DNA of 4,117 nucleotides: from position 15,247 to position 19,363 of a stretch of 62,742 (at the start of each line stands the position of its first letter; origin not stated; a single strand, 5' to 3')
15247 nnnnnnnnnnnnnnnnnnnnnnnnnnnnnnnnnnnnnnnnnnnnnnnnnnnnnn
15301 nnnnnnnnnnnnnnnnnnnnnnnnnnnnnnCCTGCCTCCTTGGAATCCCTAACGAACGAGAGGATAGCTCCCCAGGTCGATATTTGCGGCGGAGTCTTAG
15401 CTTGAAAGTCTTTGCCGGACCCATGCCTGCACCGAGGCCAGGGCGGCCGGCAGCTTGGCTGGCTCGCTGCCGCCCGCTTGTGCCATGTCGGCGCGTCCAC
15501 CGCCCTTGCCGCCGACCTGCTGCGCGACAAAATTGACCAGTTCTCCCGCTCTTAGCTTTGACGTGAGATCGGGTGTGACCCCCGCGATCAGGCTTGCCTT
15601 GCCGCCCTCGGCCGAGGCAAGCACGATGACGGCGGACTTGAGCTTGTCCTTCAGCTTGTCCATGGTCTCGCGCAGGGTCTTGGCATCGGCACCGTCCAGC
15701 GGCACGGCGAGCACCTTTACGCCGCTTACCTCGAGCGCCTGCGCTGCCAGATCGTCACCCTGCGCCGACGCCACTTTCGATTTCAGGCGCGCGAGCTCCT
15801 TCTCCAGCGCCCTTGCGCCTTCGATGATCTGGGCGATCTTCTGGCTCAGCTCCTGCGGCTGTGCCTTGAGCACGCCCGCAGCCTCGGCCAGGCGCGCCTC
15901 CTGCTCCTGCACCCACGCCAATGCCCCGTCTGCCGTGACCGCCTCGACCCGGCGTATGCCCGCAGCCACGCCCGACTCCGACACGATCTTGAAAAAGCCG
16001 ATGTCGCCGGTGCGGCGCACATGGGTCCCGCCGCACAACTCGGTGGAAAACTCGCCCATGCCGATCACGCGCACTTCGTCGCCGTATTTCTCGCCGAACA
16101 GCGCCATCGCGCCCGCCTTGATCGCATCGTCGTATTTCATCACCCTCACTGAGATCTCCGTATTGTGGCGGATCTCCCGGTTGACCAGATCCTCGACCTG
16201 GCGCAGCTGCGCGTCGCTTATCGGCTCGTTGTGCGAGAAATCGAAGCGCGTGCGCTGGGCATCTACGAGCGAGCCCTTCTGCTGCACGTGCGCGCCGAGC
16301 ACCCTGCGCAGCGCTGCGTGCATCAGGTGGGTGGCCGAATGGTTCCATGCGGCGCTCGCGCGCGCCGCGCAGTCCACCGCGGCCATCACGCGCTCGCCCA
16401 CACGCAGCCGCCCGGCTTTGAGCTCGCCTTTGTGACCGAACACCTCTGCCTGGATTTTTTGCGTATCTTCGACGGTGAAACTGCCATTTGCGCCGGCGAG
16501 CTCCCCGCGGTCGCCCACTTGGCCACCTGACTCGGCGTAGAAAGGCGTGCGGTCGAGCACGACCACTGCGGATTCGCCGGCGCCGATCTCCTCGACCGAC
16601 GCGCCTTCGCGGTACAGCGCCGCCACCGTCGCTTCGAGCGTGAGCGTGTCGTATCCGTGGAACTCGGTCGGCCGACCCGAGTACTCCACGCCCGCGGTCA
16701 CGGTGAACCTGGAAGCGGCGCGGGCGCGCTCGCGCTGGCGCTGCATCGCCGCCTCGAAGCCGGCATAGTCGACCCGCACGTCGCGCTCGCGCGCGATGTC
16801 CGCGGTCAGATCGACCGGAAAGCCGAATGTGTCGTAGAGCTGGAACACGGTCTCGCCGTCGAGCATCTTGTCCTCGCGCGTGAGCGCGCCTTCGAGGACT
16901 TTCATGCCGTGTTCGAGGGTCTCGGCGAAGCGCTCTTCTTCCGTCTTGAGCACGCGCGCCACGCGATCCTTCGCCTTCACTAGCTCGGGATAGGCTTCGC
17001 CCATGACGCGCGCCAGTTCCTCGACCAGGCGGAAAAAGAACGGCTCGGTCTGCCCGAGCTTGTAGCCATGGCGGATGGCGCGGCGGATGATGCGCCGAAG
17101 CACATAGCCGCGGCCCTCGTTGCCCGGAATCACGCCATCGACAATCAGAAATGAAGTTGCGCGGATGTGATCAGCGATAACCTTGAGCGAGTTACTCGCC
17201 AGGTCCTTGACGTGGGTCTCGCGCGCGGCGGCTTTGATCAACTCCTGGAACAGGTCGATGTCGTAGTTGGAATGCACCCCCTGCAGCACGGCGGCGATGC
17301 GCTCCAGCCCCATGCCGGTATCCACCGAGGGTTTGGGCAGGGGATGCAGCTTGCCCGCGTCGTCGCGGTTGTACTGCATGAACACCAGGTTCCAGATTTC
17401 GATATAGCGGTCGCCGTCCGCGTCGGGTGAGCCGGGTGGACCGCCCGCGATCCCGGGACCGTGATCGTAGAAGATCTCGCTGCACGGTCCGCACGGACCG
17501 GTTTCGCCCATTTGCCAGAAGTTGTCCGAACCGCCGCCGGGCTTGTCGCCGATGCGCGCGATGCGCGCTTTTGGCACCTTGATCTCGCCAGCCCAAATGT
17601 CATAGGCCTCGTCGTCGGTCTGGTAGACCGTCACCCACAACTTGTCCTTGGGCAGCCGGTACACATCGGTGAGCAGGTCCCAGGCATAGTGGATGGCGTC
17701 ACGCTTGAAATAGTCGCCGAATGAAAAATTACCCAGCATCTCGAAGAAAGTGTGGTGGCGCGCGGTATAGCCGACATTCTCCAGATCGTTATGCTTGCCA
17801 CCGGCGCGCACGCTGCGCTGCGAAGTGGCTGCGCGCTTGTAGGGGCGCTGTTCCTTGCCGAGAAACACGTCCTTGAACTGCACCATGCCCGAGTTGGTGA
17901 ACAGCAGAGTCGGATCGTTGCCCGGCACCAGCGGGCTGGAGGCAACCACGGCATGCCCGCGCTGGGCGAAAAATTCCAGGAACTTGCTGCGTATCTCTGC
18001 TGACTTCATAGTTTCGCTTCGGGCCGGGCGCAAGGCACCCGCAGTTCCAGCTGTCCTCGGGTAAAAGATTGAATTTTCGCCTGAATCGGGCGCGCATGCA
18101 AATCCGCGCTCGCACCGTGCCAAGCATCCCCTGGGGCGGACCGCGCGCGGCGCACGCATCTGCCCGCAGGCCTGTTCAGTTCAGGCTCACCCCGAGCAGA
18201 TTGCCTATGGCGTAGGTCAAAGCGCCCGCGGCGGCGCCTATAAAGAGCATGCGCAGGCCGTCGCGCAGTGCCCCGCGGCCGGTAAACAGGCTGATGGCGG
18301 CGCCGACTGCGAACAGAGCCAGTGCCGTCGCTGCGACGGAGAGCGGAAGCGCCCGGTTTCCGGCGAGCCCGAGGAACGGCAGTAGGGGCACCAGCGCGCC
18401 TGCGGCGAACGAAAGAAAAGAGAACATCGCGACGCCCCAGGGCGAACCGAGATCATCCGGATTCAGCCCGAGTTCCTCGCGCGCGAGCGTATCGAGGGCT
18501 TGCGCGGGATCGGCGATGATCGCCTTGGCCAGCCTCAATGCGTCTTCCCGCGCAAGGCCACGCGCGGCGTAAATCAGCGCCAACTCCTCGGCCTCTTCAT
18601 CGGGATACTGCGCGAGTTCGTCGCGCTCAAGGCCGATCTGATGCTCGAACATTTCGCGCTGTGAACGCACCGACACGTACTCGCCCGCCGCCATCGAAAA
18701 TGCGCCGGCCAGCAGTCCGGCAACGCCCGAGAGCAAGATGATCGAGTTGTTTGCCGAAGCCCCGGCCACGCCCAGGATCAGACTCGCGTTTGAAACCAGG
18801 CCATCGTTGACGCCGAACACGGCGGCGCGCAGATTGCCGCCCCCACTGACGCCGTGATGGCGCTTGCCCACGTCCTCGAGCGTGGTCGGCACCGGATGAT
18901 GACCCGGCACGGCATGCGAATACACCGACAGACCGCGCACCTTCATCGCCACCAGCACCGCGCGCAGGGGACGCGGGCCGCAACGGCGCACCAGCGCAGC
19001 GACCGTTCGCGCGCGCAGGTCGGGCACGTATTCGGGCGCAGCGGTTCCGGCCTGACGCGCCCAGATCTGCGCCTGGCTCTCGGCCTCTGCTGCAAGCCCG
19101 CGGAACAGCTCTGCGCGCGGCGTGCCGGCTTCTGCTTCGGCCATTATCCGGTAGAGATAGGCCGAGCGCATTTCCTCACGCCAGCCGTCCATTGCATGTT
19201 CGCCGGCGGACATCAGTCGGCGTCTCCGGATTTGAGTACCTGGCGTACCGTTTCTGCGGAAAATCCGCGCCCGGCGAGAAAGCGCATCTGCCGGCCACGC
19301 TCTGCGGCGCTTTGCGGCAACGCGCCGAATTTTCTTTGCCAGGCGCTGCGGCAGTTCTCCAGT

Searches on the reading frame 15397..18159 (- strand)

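Call 14: search_protein_families(library=pfam, proteins=[window:15397-18159:-], max_evalue=0.001)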
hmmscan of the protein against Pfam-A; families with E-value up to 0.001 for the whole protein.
window:15397-18159:- (920 aa): 3 families
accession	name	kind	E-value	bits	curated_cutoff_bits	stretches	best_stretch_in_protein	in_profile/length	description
PF01411.24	tRNA-synt_2c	-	1e-221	737.8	30.3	1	55-596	1-549/552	tRNA synthetases class II (A)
PF02272.25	DHHA1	-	1.4e-19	70.8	25.9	1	814-915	2-101/102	DHHA1 domain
PF07973.19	tRNA_SAD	-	1.9e-18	66.6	24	1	696-739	1-44/44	Threonyl and Alanyl tRNA synthetase second additional domain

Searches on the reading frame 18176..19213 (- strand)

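Call 14: search_protein_families(library=pfam, proteins=[window:18176-19213:-], max_evalue=0.001)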
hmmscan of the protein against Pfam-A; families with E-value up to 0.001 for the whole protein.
window:18176-19213:- (345 aa): 1 family
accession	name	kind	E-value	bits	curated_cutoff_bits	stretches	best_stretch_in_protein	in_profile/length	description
PF01988.24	VIT1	-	2.2e-69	234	28.1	1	128-337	1-213/214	VIT family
